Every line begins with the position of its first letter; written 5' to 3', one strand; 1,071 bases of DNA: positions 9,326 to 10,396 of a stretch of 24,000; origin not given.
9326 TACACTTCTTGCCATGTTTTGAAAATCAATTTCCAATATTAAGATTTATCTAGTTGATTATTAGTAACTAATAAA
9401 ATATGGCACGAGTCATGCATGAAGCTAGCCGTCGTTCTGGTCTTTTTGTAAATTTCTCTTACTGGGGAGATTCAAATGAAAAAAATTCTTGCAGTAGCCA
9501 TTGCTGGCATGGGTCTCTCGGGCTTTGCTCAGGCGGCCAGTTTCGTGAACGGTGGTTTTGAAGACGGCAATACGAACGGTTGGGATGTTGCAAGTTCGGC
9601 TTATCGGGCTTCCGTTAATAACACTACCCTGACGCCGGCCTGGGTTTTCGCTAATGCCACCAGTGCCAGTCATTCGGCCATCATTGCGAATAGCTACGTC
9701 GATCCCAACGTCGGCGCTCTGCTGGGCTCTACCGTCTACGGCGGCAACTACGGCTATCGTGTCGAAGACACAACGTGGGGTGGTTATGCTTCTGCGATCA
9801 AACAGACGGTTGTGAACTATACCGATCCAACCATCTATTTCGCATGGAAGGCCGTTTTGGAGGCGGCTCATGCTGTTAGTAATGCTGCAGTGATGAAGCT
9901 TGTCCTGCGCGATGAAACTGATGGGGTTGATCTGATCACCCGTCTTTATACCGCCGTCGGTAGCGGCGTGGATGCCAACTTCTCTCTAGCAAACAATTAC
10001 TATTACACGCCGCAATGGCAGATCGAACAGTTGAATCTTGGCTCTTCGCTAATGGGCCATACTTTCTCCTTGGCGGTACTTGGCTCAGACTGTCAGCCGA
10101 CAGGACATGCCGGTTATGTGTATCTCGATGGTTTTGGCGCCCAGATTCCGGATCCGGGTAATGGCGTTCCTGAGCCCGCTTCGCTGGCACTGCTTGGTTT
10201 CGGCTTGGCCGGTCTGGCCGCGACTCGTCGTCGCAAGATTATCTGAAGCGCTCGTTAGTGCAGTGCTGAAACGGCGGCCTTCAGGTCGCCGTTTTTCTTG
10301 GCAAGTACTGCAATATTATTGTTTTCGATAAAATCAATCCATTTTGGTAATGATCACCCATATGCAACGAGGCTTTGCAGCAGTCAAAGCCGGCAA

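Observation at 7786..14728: Sulfation module (PAPS supply + TPR-sulfotransferase) packaged with a PEP-CTERM substrate and PrsT between two housekeeping operons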

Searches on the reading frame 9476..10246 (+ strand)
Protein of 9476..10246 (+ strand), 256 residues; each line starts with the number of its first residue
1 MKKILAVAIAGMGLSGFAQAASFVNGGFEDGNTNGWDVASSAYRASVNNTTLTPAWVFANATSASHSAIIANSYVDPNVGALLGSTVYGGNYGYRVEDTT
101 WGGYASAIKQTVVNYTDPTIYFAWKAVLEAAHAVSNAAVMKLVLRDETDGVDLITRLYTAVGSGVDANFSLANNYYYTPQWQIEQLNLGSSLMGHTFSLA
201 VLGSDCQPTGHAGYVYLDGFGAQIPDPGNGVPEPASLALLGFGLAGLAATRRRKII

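Call 3: search_protein_families(library=pfam, proteins=[window:9476-10246:+], max_evalue=0.01)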
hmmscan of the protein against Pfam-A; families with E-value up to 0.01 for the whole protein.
window:9476-10246:+ (256 aa): 2 families
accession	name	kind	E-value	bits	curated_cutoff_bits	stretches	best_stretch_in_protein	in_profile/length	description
PF07589.16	PEP-CTERM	-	7.1e-07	29.5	20.7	1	231-253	2-24/24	PEP-CTERM motif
PF03572.23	Peptidase_S41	-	0.002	18.1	24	1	48-118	82-149/165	Peptidase family S41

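Call 4: search_protein_families(library=ncbifam, proteins=[window:9476-10246:+], max_evalue=0.01)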
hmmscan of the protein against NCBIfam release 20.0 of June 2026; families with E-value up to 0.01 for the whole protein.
window:9476-10246:+ (256 aa): 13 families
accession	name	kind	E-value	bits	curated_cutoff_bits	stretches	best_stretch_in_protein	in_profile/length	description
NF033554.9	floc_PepA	equivalog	8.9e-11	42.1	80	1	212-254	221-260/261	flocculation-associated PEP-CTERM protein PepA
NF038125.1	PEP_CTERM_THxN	subfamily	4.5e-08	33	85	1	223-254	216-246/246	THxN family PEP-CTERM protein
NF041538.1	PEP_EDSA_1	subfamily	5e-08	33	100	1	231-254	284-307/307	EDSAP-1 family PEP-CTERM protein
NF038129.1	PEP_NF038129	equivalog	1.2e-06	28.5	65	1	192-254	133-194/194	NF038129 family PEP-CTERM protein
NF041927.1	Xrt_dep_XDP1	equivalog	1.8e-06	28.1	125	1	219-254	205-242/242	exosortase-dependent surface protein XDP1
TIGR02595.1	PEP_CTERM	domain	6.8e-06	26.6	16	1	231-254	1-23/24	PEP-CTERM sorting domain-containing protein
NF038118.1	PEP_CTERM_CCXG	equivalog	7.2e-05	22.5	90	1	230-254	175-199/199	CCXG family PEP-CTERM protein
TIGR03370.1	VPLPA-CTERM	domain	9.5e-05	22.3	25.35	1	231-254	1-24/25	VPLPA-CTERM sorting domain-containing protein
NF038120.1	PEP_CTERM_QFxxD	subfamily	0.00024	21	80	1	230-253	192-215/215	NF038120 family PEP-CTERM protein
NF038126.1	PEP_CTERM_FxDxF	subfamily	0.001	19.3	50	1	180-254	103-165/165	FxDxF family PEP-CTERM protein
NF033947.0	PEP-cistern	hypoth_equivalog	0.0016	18.2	60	1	222-253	164-195/195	cistern family PEP-CTERM protein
NF035944.1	PEPxxWA-CTERM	domain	0.0018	18.1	35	1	231-253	1-24/24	PEPxxWA-CTERM sorting domain-containing protein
NF038124.1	PEP_CTERM_TLD_A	exception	0.0085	15.7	100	1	231-254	211-234/235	PEP_CTERM-anchored TLD domain-containing protein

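Call 19: find_homologous_proteins(query=window:9476-10246:+)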
Query window:9476-10246:+ (256 aa): 1041 proteins with E <= 0.001 among 8000 candidates; the best 120 are listed.
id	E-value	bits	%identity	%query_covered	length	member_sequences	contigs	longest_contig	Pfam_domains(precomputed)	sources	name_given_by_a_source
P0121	6.9e-165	565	100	100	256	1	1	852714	PF07589.17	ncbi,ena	-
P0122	2.1e-142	491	87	100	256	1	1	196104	PF07589.17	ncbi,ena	-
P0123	1.4e-137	476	84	100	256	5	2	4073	PF07589.17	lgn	-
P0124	4.8e-134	464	84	99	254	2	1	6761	PF07589.17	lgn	-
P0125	3.4e-132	458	82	100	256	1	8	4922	PF07589.17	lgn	-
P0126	1.7e-126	439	79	99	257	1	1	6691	PF07589.17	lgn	-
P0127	2.9e-125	435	76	99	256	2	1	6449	PF07589.17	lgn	-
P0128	1.2e-106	374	71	91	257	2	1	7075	PF07589.17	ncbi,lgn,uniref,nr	ncbi:PEP-CTERM sorting domain-containing protein [Rhodoferax sp.]|uniref:PEP-CTERM sorting domain-co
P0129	1.9e-103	364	68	99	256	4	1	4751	PF07589.17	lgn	-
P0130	3.7e-102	360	65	88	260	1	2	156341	PF07589.17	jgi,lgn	jgi:hypothetical protein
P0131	4.0e-102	359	68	100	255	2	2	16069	PF07589.17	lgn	-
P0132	6.4e-102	359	66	86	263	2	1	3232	PF07589.17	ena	-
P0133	2.0e-101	357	67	99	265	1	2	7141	PF07589.17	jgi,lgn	jgi:hypothetical protein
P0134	2.3e-101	357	67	99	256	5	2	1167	PF07589.17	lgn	-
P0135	2.4e-101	357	65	86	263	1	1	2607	PF07589.17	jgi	jgi:hypothetical protein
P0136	2.1e-100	354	66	100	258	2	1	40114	PF07589.17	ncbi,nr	ncbi:MAG: PEP-CTERM sorting domain-containing protein [Rhodocyclaceae bacterium]|nr:PEP-CTERM sortin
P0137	4.9e-100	353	66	99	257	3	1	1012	PF07589.17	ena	-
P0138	5.9e-100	352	66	92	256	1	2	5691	PF07589.17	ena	-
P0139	1.0e-99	352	65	99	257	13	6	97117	PF07589.17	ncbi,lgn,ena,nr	ncbi:MAG TPA: PEP-CTERM sorting domain-containing protein [Azonexus sp.]|nr:PEP-CTERM sorting domain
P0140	1.7e-99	351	66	100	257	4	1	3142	PF07589.17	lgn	-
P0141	7.8e-99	349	65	99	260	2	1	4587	PF07589.17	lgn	-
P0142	2.8e-98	347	66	100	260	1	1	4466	PF07589.17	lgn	-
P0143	4.5e-98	346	67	100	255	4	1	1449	PF07589.17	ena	-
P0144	6.2e-98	346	64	92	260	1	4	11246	PF07589.17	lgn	-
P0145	8.4e-98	345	65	100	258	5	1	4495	PF07589.17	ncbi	-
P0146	1.5e-97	344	66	99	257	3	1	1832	PF07589.17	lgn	-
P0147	2.3e-97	344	66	99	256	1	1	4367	PF07589.17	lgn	-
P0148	4.2e-97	343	65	99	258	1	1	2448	PF07589.17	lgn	-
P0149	4.6e-97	343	64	100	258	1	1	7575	PF07589.17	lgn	-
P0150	9.4e-97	342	66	100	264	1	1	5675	PF07589.17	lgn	-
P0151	1.9e-96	341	67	99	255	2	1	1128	PF07589.17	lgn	-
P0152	2.2e-96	341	67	99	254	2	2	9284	PF07589.17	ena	-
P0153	2.3e-96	341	63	99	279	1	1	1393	PF07589.17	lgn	-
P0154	2.4e-96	341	65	100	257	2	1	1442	PF07589.17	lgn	-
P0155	3.2e-96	340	65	99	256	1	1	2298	PF07589.17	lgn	-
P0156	3.3e-96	340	64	100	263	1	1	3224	PF07589.17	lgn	-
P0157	1.1e-95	338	66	92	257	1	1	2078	PF07589.17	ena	-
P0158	1.8e-95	338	64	100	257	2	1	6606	PF07589.17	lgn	-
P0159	6.8e-95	336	65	99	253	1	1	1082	PF07589.17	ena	-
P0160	9.2e-95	335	67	92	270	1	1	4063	PF07589.17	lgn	-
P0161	1.3e-94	335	65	99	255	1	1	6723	PF07589.17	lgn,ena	-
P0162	2.0e-94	334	64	99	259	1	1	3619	PF07589.17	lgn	-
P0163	2.3e-94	334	65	99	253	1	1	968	PF07589.17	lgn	-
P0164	3.1e-94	334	64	100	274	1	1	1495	PF07589.17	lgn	-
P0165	3.9e-94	333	63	99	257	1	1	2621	PF07589.17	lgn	-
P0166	1.0e-93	332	68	93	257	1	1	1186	PF07589.17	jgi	jgi:hypothetical protein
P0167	2.5e-93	331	62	99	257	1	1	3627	PF07589.17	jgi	jgi:hypothetical protein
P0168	2.6e-93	331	64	99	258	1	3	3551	PF07589.17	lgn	-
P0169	3.4e-93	330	63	99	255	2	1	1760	PF07589.17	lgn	-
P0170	3.4e-93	330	64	99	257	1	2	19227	PF07589.17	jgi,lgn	jgi:hypothetical protein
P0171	2.0e-92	328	61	99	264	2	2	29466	PF07589.17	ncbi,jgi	jgi:hypothetical protein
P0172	2.0e-92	328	64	100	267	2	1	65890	PF07589.17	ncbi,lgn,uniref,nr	ncbi:MAG: PEP-CTERM sorting domain-containing protein [Rhodoferax sp.]|uniref:PEP-CTERM sorting doma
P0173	2.2e-92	328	64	99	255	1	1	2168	PF07589.17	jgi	jgi:hypothetical protein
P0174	5.1e-92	326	64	100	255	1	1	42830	PF07589.17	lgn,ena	-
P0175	6.3e-92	326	63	100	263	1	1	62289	PF07589.17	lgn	-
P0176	7.2e-92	326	62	99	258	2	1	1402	PF07589.17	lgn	-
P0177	1.5e-91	325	63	92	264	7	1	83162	PF07589.17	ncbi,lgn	-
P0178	2.9e-91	324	65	86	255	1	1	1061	PF07589.17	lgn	-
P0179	3.6e-91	324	60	99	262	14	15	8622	PF07589.17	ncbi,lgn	-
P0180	3.7e-91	324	63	99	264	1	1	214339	PF07589.17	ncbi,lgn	-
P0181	1.2e-90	322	64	99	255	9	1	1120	PF07589.17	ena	-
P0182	1.3e-90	322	65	99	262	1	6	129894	PF07589.17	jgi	jgi:hypothetical protein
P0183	1.4e-90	322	60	99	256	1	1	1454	PF07589.17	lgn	-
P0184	1.7e-90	321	62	99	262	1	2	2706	PF07589.17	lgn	-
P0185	4.8e-90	320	59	100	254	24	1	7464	PF07589.17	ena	-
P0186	5.2e-90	320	60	99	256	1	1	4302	PF07589.17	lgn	-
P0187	5.3e-90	320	60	99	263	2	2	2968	PF07589.17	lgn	-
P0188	2.7e-89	317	59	99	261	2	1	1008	PF07589.17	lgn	-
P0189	2.9e-89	317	61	100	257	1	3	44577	PF07589.17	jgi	jgi:hypothetical protein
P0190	2.9e-89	317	64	99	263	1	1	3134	PF07589.17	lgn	-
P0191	3.1e-89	317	58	86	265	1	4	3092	PF07589.17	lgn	-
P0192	3.2e-89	317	63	100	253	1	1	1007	PF07589.17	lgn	-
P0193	4.0e-89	317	62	87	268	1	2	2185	PF07589.17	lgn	-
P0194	1.4e-88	315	60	98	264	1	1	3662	PF07589.17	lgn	-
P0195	1.5e-88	315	61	93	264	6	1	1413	PF07589.17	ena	-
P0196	3.2e-88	314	62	99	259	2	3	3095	PF07589.17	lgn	-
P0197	4.3e-88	313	62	99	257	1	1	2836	PF07589.17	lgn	-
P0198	1.3e-87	312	62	99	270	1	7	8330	PF07589.17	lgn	-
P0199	1.7e-87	311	58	99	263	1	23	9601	PF07589.17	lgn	-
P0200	2.3e-87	311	58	93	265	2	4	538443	PF07589.17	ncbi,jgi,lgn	-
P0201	3.5e-87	310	60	98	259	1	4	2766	PF07589.17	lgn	-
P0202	4.0e-87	310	61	99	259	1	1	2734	PF07589.17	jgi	jgi:hypothetical protein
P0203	9.2e-87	309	62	99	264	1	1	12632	PF07589.17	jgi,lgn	jgi:hypothetical protein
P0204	1.1e-86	309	63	100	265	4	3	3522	PF07589.17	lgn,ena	-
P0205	1.2e-86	309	62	91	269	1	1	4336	PF07589.17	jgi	jgi:hypothetical protein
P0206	1.3e-86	309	61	99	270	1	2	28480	PF07589.17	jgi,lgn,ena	-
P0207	1.3e-86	309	59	99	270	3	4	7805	PF07589.17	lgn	-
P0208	1.7e-86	308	60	99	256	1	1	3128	PF07589.17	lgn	-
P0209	5.0e-86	307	61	86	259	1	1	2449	PF07589.17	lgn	-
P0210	5.7e-86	307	60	98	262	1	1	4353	PF07589.17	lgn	-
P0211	6.3e-86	306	59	96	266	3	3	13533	PF07589.17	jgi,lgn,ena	-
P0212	6.7e-86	306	59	99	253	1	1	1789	PF07589.17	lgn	-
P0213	7.6e-86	306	59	93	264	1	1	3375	PF07589.17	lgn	-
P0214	1.6e-85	305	57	100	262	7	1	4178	PF07589.17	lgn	-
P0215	1.7e-85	305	63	86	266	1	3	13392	PF07589.17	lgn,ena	-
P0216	1.7e-85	305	61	100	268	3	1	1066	PF07589.17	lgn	-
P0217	1.8e-85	305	62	99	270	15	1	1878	PF07589.17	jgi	jgi:hypothetical protein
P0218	2.9e-85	304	60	99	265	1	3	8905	PF07589.17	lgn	-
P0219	3.1e-85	304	61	91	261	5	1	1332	PF07589.17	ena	-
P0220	4.2e-85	304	62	78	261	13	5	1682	PF07589.17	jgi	jgi:hypothetical protein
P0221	7.3e-85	303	62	90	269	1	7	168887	PF07589.17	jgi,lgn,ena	-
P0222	1.3e-84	302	60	100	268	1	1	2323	PF07589.17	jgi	jgi:hypothetical protein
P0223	1.5e-84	302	59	100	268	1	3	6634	PF07589.17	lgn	-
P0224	2.3e-84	301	58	93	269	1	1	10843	PF07589.17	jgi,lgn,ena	-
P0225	2.4e-84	301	59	92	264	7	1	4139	PF07589.17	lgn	-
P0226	4.7e-84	300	59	91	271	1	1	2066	PF07589.17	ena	-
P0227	5.2e-84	300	59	89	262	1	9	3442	PF07589.17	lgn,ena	-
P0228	8.3e-84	299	58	96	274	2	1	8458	PF07589.17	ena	-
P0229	8.9e-84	299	58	86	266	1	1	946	PF07589.17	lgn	-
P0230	1.5e-83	299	61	91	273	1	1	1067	PF07589.17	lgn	-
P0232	1.6e-83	298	56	92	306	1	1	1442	PF07589.17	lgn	-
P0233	2.3e-83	298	59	99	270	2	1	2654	PF07589.17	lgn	-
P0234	2.4e-83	298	60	99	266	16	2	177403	PF07589.17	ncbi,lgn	-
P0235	2.5e-83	298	58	92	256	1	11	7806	PF07589.17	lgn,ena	-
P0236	2.8e-83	298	62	99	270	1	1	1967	PF07589.17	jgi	jgi:hypothetical protein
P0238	2.9e-83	298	60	79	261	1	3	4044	PF07589.17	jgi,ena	-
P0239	3.3e-83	297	60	100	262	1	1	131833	PF07589.17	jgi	-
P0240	4.9e-83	297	57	99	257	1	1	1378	PF07589.17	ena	-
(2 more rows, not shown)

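Call 34: search_solved_structures(query=window:9476-10246:+, max_evalue=1)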
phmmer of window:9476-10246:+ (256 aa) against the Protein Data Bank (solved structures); distinct sequences matched with E-value up to 1: 0.

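Call 51: predict_structure(alignment_id=A4)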
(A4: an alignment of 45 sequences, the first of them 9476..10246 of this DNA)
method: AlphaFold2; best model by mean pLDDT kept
length: 256 residues; sequences in the alignment: 45
mean_pLDDT: 81.7   pTM: 0.75
mean pLDDT of the five models: 81.7, 80.6, 79.5, 78.7, 77.6
residues with pLDDT >= 90: 118; 70-90: 78; 50-70: 47; < 50: 13
segments of 3 or more residues with pLDDT < 50: 230-234, 254-256
pLDDT, mean of each block of 10 residues (from residue 1): 55 53 74 91 87 94 91 94 91 86 89 90 91 85 95 91 81 93 90 93 83 88 68 50 58 51
secondary structure, 60 per line:
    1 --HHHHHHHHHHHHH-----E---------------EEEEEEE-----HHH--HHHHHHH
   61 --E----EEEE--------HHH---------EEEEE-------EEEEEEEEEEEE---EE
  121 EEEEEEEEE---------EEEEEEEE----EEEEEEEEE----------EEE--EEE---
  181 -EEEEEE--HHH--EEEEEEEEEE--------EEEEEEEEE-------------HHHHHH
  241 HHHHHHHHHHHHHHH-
elements in order: H3-15 E37-43 H54-60 E68-71 E92-96 E104-115 E119-129 E139-146 E151-159 E170-172 E175-177 E182-187 E195-204 E213-221 H235-255

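Call 56: fold_search(model_id=the predicted structure, library=pdb)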
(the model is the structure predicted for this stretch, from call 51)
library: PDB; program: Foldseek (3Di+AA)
matches with E <= 10: 1737; with E <= 0.001: 110
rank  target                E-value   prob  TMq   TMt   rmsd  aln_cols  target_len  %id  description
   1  8iqe_C                1.1e-05  1.00  0.38  0.20   6.3       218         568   15  Crystal structure of tetrameric K2-2 TSP (released 2024-02-21)
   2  1pmj                  1.4e-05  1.00  0.38  0.48   7.6       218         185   11  Crystal structure of Caldicellulosiruptor saccharolyticus CBM27-1 (released 2004-06-22)
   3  2xon_L                1.6e-05  1.00  0.40  0.65   5.1       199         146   10  Structure of TmCBM61 in complex with beta-1,4-galactotriose at 1.4 A resolution (released 2010-09-08)
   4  8iq9_B                1.7e-05  1.00  0.39  0.20   5.6       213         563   14  Crystal structure of trimeric K2-2 TSP in complex with tetrasaccharide and octasaccharide (released 2024-02-21)
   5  7uai_C                1.8e-05  1.00  0.39  0.21   6.5       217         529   12  Meprin alpha helix in complex with fetuin-B (released 2022-11-02)
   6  8iqe_D                1.8e-05  1.00  0.34  0.19   6.7       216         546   14  Crystal structure of tetrameric K2-2 TSP (released 2024-02-21)
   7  2c26                  1.9e-05  1.00  0.37  0.37   7.2       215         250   12  Structural basis for the promiscuous specificity of the carbohydrate- binding modules from the beta-sandwich super famil (released 2005-10-18)
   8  2xom_A                2.3e-05  1.00  0.41  0.66   5.3       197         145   10  Atomic resolution structure of TmCBM61 in complex with beta-1,4- galactotriose (released 2010-09-08)
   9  8iqe_B                2.3e-05  1.00  0.36  0.19   6.5       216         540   12  Crystal structure of tetrameric K2-2 TSP (released 2024-02-21)
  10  1uww_A                2.4e-05  1.00  0.37  0.48   6.3       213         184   14  X-ray crystal structure of a non-crystalline cellulose specific carbohydrate-binding module: CBM28. (released 2004-05-13)
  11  1k42_MODEL_1_A        2.6e-05  1.00  0.32  0.44   8.8       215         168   12  The Solution Structure of the CBM4-2 Carbohydrate Binding Module from a Thermostable Rhodothermus marinus Xyla (released 2002-05-29)
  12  1uww_B                3.0e-05  1.00  0.38  0.49   6.0       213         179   15  X-ray crystal structure of a non-crystalline cellulose specific carbohydrate-binding module: CBM28. (released 2004-05-13)
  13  8jiy                  3.0e-05  1.00  0.32  0.37  12.5       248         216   10  A carbohydrate binding domain of a putative chondroitinase (released 2023-09-20)
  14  7uae_A                3.4e-05  1.00  0.39  0.21   6.5       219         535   11  Human meprin alpha (active state) (released 2022-11-02)
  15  8iqe_A                3.4e-05  1.00  0.36  0.18   6.6       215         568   14  Crystal structure of tetrameric K2-2 TSP (released 2024-02-21)
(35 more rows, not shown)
